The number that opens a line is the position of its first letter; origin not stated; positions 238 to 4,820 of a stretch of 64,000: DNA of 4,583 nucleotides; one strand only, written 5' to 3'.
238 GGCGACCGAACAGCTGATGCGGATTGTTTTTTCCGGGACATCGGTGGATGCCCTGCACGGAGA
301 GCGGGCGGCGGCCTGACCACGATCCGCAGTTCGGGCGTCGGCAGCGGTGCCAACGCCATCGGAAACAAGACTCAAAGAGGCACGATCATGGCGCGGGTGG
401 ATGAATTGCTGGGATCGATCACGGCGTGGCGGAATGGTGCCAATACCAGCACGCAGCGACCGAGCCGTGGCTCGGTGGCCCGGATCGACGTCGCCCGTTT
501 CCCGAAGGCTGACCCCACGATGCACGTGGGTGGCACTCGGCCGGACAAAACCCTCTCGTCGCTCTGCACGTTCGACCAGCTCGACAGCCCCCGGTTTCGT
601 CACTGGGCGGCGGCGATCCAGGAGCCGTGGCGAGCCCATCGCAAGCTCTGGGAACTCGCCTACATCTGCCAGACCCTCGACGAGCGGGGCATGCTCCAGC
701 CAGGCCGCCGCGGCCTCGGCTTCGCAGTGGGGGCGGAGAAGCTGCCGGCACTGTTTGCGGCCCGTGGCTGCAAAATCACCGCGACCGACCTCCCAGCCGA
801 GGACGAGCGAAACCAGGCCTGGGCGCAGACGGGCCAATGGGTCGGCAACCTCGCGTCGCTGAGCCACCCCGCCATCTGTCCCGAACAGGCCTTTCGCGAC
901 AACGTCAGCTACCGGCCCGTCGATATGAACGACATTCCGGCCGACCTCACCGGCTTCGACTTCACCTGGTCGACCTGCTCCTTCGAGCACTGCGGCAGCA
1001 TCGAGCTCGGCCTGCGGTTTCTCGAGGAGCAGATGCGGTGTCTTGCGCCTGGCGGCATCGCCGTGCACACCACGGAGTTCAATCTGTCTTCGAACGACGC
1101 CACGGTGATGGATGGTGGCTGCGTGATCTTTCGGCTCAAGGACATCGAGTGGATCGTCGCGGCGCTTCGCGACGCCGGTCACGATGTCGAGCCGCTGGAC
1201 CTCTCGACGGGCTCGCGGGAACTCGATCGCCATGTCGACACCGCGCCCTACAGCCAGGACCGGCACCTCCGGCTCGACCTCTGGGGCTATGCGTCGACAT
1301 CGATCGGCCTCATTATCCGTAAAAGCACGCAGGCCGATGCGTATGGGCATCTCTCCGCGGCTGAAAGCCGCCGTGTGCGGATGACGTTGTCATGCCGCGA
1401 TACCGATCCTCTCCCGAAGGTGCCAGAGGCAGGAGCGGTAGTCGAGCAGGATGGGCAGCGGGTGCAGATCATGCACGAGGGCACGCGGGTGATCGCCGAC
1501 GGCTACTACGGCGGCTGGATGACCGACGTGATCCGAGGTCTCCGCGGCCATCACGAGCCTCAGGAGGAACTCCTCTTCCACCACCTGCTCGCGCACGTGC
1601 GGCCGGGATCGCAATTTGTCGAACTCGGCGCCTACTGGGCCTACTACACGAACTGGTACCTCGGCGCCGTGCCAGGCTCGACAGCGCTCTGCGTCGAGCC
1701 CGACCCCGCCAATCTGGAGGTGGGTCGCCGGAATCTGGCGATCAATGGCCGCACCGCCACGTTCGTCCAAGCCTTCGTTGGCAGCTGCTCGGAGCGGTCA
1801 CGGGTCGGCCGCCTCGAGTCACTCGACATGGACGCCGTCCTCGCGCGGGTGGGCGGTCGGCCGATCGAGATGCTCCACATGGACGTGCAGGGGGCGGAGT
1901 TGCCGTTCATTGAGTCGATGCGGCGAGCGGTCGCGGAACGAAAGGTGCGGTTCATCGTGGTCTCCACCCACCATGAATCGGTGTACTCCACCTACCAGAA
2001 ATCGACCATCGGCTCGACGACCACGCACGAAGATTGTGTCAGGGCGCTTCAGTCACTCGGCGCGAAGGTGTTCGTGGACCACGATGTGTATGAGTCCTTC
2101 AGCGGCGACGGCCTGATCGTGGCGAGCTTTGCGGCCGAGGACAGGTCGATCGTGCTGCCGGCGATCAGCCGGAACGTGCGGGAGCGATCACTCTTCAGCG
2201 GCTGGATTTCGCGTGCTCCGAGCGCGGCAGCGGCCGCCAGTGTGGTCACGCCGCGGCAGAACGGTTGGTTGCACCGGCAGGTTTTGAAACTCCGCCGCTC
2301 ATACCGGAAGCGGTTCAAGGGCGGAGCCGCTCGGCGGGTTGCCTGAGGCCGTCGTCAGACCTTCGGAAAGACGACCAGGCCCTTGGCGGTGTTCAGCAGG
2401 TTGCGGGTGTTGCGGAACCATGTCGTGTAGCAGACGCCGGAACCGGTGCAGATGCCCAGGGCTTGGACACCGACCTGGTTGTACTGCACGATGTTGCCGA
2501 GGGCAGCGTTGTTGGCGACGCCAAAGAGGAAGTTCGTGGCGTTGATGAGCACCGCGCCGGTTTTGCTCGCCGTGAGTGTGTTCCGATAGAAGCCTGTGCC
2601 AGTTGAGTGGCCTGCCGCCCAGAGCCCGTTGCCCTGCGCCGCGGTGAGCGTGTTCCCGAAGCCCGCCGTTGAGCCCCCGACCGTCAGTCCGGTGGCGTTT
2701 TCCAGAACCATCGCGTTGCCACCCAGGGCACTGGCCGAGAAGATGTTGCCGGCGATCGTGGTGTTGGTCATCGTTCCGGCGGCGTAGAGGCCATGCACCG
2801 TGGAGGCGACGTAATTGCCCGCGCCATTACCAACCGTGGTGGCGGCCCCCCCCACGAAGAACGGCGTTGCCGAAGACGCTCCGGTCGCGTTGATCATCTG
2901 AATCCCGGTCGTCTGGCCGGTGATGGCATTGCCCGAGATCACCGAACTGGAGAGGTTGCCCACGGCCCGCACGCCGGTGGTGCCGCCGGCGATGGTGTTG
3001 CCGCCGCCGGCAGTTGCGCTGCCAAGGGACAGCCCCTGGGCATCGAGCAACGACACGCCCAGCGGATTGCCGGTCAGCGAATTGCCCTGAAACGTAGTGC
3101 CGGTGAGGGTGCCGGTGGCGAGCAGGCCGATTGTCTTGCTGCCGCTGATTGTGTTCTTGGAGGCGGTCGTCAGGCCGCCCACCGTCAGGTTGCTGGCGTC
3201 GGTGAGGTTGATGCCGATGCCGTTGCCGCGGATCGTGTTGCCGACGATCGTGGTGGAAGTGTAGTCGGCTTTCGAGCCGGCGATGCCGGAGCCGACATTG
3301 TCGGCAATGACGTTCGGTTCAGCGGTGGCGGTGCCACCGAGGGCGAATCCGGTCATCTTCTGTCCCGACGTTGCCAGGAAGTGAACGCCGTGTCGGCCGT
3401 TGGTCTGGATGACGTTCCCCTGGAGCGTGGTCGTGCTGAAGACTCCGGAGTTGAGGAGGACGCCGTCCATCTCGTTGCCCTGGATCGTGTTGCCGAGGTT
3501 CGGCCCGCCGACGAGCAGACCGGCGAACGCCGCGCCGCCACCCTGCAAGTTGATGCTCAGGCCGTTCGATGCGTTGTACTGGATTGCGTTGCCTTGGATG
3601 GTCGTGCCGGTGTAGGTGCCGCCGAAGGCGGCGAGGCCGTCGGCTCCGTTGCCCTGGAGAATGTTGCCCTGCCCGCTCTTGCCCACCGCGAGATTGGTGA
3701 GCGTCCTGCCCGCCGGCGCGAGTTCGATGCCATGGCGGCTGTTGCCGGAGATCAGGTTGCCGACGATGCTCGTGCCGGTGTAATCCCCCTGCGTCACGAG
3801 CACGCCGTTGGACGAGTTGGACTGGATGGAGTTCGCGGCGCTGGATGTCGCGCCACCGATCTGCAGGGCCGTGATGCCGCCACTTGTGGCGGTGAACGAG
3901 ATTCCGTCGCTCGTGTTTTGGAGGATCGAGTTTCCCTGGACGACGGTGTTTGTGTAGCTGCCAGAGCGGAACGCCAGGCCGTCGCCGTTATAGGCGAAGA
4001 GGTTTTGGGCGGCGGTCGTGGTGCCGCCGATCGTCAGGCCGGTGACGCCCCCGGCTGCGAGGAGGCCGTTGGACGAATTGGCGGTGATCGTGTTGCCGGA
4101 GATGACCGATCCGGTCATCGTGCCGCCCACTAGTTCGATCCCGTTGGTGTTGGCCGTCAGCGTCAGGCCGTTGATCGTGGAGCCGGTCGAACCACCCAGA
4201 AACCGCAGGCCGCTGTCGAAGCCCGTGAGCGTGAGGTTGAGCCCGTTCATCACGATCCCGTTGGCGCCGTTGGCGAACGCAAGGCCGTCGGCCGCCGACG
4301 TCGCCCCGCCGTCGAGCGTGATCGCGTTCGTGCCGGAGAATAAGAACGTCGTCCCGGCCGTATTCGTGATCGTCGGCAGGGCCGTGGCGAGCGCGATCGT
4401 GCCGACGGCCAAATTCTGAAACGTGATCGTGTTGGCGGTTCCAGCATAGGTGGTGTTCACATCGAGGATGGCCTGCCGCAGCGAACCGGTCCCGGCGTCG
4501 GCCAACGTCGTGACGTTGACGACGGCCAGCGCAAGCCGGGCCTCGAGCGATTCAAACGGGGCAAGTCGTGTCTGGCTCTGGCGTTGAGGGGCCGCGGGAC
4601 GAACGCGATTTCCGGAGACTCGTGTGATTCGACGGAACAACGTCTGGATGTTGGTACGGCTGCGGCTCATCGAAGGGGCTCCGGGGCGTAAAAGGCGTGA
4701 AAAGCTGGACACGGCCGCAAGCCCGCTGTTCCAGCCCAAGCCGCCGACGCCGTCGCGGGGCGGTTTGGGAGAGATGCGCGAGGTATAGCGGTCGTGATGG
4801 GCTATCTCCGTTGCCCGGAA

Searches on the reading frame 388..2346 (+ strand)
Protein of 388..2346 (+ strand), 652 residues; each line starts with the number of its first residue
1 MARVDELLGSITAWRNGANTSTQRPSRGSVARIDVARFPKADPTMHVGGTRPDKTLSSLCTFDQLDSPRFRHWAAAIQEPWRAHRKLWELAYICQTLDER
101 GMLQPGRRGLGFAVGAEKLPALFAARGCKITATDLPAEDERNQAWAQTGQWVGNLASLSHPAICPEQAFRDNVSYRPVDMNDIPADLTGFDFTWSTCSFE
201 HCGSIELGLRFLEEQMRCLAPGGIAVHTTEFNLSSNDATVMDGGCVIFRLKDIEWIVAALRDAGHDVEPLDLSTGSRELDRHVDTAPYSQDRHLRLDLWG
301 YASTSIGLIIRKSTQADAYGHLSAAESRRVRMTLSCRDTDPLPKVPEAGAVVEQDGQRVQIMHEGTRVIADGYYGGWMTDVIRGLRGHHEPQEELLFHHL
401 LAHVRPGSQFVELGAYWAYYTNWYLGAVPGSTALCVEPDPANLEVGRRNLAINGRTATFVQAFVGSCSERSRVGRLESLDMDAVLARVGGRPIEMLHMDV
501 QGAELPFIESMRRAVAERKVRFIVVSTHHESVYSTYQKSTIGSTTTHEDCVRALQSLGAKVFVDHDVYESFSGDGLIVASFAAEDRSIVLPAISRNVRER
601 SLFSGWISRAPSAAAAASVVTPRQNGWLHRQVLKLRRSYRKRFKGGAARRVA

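Call 49: search_protein_families(library=pfam, proteins=[window:388-2346:+], max_evalue=0.0001)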
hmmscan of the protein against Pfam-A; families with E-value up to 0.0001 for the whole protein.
window:388-2346:+ (652 aa): 2 families
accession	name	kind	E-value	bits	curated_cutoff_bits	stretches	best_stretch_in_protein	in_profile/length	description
PF05050.19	Methyltransf_21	-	1.6e-06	28.8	22.7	0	477-531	98-152/173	Methyltransferase FkbM domain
PF08241.18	Methyltransf_11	-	1.4e-05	26.1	21.2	0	161-226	43-94/95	Methyltransferase domain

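Call 70: find_encoding_contigs(protein=window:388-2346:+, flank=10000, max_places=4)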
Protein window:388-2346:+ (652 aa): 8 contigs read that carry it; 4 places shown.
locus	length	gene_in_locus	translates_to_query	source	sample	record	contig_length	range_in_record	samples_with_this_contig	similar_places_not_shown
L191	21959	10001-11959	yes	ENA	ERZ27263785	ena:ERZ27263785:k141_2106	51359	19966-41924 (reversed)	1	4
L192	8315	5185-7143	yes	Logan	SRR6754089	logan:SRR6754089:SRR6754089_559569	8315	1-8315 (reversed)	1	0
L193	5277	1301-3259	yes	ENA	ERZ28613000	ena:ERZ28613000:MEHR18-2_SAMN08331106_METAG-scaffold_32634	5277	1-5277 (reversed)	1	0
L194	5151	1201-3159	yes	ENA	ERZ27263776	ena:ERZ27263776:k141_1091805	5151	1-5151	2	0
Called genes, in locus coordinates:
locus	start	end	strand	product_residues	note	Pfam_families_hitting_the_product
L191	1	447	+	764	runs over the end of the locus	PF04230:PS_pyruv_trans, PF10017:Methyltransf_33 (faint), PF13489:Methyltransf_23 (weak), PF08241:Methyltransf_11, PF08242:Methyltransf_12, PF13649:Methyltransf_25, PF13847:Methyltransf_31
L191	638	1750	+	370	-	PF13439:Glyco_transf_4, PF00534:Glycos_transf_1, PF13692:Glyco_trans_1_4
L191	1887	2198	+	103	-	-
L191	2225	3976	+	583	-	PF20706:GT4-conflict, PF00534:Glycos_transf_1, PF13692:Glyco_trans_1_4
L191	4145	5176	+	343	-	PF01370:Epimerase, PF04321:RmlD_sub_bind, PF16363:GDP_Man_Dehyd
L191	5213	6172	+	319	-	-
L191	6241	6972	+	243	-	PF05050:Methyltransf_21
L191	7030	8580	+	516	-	PF20706:GT4-conflict (weak), PF00534:Glycos_transf_1, PF13692:Glyco_trans_1_4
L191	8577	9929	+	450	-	PF20706:GT4-conflict (weak), PF00534:Glycos_transf_1, PF13692:Glyco_trans_1_4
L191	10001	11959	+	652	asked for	PF08241:Methyltransf_11 (faint), PF05050:Methyltransf_21 (faint)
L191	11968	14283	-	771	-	PF13229:Beta_helix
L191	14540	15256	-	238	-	-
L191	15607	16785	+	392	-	PF13439:Glyco_transf_4, PF13579:Glyco_trans_4_4, PF20706:GT4-conflict (weak), PF00534:Glycos_transf_1, PF13692:Glyco_trans_1_4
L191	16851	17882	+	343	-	PF01370:Epimerase, PF16363:GDP_Man_Dehyd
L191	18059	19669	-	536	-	PF00795:CN_hydrolase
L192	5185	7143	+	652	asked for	PF08241:Methyltransf_11 (faint), PF05050:Methyltransf_21 (faint)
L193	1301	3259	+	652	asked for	PF08241:Methyltransf_11 (faint), PF05050:Methyltransf_21 (faint)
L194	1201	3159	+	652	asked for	PF08241:Methyltransf_11 (faint), PF05050:Methyltransf_21 (faint)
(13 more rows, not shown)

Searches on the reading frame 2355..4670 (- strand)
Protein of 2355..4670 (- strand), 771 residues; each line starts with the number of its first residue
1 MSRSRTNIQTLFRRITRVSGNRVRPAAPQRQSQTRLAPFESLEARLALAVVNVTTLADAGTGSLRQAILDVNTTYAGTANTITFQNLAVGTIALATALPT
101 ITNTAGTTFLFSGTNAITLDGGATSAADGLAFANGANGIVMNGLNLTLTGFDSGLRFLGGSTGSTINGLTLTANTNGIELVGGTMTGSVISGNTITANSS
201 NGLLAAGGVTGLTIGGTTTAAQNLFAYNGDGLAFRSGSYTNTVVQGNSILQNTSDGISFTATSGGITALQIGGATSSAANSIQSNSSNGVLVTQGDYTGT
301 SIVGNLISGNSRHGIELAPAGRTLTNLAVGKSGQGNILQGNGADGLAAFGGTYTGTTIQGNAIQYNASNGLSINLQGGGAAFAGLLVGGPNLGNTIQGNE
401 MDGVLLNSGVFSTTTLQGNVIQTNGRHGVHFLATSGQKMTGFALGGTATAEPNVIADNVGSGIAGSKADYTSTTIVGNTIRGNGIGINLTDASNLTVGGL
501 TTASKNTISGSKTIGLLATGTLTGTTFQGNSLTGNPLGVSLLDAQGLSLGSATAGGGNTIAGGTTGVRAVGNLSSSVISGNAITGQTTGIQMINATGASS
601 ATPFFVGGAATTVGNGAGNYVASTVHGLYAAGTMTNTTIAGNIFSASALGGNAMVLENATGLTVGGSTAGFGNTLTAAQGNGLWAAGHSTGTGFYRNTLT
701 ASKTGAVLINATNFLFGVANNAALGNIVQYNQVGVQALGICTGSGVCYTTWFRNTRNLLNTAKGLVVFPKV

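Call 49: search_protein_families(library=pfam, proteins=[window:2355-4670:-], max_evalue=0.0001)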
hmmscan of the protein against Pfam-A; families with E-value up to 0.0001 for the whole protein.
window:2355-4670:- (771 aa): 1 family
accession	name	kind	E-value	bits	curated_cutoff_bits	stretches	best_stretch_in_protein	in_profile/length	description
PF13229.12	Beta_helix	-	1.2e-18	67.6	25.9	1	288-497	1-153/158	Right handed beta helix region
